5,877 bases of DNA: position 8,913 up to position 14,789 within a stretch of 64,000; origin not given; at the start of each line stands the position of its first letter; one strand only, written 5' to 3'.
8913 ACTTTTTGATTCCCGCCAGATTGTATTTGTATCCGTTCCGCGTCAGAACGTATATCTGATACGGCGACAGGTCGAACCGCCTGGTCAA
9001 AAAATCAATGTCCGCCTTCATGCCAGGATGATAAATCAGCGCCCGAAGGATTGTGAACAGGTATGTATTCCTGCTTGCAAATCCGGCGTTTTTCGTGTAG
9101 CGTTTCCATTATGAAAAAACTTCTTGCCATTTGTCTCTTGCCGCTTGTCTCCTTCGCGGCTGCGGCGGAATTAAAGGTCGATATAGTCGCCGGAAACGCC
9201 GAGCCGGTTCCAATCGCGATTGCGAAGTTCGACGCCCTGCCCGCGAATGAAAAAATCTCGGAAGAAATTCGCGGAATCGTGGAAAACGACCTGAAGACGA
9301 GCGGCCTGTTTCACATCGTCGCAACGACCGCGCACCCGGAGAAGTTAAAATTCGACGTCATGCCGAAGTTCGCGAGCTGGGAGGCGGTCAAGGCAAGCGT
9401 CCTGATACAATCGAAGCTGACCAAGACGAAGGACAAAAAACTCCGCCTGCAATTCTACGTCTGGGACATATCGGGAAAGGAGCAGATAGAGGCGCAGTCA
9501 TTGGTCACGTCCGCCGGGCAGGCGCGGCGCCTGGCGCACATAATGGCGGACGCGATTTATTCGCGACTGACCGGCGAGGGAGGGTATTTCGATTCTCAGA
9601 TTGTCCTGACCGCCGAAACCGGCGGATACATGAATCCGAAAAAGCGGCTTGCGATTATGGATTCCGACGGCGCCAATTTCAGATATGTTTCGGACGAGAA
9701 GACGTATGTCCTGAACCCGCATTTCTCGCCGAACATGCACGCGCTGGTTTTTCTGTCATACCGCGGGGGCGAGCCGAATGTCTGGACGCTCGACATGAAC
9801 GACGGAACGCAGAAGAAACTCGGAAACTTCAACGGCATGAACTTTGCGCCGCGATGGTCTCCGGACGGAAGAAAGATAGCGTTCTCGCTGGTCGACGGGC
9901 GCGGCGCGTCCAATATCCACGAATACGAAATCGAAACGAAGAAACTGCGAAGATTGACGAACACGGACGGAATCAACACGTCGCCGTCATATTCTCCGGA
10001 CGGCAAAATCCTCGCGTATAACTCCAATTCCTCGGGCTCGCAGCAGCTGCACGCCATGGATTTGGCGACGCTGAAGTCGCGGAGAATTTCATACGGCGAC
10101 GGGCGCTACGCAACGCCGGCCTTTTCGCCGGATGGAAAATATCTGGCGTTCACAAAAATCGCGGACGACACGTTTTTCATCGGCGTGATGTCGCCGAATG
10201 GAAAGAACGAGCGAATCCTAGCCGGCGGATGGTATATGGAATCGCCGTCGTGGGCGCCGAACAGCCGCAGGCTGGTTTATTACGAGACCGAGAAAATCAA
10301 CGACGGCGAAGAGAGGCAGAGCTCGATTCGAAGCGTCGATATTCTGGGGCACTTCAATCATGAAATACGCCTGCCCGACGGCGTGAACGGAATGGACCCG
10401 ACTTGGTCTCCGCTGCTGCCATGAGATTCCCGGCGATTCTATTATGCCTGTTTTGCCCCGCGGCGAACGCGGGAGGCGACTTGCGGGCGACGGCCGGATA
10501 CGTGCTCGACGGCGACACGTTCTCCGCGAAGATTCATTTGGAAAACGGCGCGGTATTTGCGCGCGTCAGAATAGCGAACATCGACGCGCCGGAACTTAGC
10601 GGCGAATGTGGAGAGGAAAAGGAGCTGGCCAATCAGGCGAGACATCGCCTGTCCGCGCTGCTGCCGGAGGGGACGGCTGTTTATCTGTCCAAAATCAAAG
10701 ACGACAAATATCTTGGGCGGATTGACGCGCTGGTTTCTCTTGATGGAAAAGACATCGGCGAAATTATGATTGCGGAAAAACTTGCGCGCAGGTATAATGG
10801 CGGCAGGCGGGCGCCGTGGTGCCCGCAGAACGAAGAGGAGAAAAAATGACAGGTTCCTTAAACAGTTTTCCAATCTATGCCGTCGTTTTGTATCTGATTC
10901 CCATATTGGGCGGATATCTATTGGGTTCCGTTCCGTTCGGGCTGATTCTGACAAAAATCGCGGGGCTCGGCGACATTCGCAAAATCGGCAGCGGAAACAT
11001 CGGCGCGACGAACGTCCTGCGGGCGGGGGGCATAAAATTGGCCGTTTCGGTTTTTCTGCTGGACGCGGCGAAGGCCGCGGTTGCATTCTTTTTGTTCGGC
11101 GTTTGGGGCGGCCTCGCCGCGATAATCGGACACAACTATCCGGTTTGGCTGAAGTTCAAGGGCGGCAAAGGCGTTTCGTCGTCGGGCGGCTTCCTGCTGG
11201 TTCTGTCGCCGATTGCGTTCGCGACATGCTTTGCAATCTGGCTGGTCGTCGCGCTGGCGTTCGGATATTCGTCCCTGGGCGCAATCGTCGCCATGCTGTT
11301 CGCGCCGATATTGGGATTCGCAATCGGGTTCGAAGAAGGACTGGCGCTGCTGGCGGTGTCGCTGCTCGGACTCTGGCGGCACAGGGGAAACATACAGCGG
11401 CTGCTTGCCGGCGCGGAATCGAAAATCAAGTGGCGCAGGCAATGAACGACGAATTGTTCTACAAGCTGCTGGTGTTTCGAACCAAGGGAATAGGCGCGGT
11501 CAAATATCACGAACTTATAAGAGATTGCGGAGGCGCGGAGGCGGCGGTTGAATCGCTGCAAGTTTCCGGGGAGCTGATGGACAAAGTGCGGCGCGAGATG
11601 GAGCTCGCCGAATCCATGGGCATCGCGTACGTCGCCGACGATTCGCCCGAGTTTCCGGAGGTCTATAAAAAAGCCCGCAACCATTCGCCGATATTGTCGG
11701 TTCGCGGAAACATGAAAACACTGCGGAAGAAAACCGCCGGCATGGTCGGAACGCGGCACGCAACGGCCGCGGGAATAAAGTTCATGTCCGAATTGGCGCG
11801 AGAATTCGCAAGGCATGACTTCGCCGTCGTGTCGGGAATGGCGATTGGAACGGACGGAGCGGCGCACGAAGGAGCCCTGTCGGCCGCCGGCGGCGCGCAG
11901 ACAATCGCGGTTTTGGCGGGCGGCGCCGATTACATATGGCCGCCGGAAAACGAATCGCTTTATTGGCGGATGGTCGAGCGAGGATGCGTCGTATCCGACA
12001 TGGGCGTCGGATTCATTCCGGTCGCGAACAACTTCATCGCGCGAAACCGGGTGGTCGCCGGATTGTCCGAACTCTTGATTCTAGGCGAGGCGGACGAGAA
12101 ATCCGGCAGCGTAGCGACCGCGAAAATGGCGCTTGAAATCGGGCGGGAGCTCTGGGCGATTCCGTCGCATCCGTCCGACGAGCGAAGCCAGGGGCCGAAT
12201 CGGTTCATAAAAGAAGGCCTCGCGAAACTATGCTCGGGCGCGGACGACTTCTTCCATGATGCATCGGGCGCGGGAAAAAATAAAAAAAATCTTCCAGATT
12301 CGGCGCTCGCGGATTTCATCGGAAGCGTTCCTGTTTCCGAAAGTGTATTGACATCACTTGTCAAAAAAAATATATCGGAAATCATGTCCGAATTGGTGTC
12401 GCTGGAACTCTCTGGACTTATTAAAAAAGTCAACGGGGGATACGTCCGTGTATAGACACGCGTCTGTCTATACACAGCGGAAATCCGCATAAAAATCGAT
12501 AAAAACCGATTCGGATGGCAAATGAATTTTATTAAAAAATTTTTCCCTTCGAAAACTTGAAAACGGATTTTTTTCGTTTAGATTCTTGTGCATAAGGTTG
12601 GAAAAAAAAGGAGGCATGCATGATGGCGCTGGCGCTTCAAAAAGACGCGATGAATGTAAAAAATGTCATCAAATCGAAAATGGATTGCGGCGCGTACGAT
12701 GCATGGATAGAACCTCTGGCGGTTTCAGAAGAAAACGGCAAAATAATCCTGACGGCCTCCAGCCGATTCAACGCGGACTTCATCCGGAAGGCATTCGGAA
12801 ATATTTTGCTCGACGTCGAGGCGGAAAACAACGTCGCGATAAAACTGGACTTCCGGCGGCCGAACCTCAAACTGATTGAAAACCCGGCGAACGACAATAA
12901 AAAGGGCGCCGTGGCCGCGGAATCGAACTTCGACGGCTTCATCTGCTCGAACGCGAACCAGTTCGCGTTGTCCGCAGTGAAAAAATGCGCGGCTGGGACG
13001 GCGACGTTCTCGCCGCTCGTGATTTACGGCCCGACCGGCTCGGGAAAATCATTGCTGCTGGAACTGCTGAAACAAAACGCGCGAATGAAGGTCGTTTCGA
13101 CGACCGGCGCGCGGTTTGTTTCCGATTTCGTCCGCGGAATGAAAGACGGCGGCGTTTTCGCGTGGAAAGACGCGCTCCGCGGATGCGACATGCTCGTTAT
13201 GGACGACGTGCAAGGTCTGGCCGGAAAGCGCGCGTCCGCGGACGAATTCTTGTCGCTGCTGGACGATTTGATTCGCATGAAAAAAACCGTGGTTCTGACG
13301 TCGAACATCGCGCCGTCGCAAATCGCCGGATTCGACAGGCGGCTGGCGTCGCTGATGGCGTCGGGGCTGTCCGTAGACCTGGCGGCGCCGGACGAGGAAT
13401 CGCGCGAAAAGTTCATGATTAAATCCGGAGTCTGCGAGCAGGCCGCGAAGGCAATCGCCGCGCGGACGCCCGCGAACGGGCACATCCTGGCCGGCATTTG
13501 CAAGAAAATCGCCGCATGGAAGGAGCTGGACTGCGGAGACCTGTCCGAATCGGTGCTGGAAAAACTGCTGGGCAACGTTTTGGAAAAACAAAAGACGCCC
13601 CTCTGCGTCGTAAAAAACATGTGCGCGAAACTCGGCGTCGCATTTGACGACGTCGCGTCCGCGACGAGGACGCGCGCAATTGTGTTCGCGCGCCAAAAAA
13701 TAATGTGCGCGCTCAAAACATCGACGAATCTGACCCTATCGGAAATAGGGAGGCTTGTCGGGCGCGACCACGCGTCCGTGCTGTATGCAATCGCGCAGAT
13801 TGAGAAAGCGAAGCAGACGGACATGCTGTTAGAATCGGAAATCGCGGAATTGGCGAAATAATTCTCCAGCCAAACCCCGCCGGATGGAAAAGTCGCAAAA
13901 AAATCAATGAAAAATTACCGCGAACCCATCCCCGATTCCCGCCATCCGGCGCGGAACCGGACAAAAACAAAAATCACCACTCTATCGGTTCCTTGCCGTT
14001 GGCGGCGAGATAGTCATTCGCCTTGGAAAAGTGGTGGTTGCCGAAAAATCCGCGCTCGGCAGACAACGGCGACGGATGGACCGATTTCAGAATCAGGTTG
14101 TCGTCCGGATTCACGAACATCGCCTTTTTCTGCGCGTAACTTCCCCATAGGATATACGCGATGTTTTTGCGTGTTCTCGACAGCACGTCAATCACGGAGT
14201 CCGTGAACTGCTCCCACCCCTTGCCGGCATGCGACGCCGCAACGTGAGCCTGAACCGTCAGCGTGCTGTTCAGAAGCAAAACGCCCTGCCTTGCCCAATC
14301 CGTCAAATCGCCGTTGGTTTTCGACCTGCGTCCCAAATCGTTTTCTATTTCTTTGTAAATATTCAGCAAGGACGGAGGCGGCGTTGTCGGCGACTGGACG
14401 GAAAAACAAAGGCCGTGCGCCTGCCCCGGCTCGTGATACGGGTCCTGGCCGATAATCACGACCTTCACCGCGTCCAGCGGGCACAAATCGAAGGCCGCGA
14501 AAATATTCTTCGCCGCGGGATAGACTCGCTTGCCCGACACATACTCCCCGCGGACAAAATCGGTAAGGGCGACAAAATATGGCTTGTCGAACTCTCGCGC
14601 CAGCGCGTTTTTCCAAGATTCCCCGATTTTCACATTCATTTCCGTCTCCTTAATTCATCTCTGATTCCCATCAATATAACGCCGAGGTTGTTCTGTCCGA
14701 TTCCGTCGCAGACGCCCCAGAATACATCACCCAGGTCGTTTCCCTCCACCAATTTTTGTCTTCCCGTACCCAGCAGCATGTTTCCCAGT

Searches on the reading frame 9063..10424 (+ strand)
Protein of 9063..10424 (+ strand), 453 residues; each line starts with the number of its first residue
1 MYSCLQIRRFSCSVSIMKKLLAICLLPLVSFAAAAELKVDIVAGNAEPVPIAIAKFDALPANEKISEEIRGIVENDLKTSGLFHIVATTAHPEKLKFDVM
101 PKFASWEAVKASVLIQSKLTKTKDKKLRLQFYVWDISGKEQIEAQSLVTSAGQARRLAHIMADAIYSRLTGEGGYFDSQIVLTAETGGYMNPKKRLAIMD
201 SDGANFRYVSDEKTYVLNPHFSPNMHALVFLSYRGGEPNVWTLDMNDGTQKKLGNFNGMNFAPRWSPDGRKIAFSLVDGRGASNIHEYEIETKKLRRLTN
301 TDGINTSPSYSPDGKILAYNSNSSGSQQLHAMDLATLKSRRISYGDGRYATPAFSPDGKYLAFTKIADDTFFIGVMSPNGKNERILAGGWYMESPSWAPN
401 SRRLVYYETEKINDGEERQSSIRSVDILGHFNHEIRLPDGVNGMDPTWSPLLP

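Call 8: search_protein_families(library=pfam, proteins=[window:9063-10424:+], max_evalue=0.001)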
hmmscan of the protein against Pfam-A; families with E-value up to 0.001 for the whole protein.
window:9063-10424:+ (453 aa): 4 families
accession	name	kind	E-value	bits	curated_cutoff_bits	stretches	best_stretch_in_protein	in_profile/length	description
PF07676.18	PD40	-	4.8e-34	116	20.9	3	295-326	1-33/38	WD40-like Beta Propeller Repeat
PF04052.18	TolB_N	-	1e-21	77.5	22.4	1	37-141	1-105/106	TolB amino-terminal domain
PF00930.27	DPPIV_N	-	2.8e-07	30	22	0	239-301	24-81/354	Dipeptidyl peptidase IV (DPP IV) N-terminal region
PF25174.1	Beta-prop_THOC3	-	3.8e-07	29.8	305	1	264-365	53-148/272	THOC3 beta-propeller domain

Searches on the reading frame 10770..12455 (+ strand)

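Call 8: search_protein_families(library=pfam, proteins=[window:10770-12455:+], max_evalue=0.001)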
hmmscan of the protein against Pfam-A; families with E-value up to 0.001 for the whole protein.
window:10770-12455:+ (561 aa): 3 families
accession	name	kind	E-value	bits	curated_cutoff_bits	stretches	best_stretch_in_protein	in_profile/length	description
PF02481.21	DNA_processg_A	-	7e-57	192.5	29.6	1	281-487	3-209/212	DNA recombination-mediator protein A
PF21102.3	DprA_N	-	3.9e-05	23.7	22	1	228-263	3-38/64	DprA-like N-terminal HHH domain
PF17782.7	DprA_WH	-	0.00054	20.4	22.9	0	511-557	15-61/61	DprA winged helix domain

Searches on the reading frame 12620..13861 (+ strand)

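Call 8: search_protein_families(library=pfam, proteins=[window:12620-13861:+], max_evalue=0.001)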
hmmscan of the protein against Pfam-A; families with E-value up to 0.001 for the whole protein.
window:12620-13861:+ (413 aa): 8 families
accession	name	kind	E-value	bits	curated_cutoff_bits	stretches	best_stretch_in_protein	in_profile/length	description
PF00308.24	Bac_DnaA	-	2.5e-29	103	23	1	102-253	5-162/162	Bacterial DnaA ATPAse domain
PF08299.17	Bac_DnaA_C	-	1.8e-14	53.9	31.5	1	330-394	4-69/69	Bacterial dnaA protein helix-turn-helix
PF00004.35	AAA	-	1.2e-06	29.5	21.2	1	134-232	2-111/131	ATPase family associated with various cellular activities (AAA)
PF11638.13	DnaA_N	-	3.3e-06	27.1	24.6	1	13-65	7-61/65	DnaA N-terminal domain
PF01695.23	IstB_IS21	-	4.8e-05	23.4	24.1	1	132-231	94-195/238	IstB-like ATP binding protein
PF13401.12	AAA_22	-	0.00024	21.9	27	0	132-159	7-37/130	AAA domain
PF13191.12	AAA_16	-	0.00074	20.5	32.6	0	117-157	13-51/167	AAA ATPase domain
PF01637.24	ATPase_2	-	0.0009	19.5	33.2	0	117-152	8-42/225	ATPase domain predominantly from Archaea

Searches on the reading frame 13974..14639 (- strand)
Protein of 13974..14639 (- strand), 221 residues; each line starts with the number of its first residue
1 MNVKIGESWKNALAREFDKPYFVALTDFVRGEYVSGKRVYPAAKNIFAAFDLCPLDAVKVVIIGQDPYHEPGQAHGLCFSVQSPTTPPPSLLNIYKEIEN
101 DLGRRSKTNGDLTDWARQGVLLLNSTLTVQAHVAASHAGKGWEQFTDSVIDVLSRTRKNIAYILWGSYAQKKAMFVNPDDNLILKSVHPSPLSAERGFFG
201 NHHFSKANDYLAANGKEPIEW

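Call 8: search_protein_families(library=pfam, proteins=[window:13974-14639:-], max_evalue=0.001)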
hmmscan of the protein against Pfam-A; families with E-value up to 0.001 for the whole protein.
window:13974-14639:- (221 aa): 1 family
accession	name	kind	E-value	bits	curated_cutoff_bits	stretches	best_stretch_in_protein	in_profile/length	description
PF03167.25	UDG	-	2e-17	64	24.3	1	51-211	2-140/141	Uracil DNA glycosylase superfamily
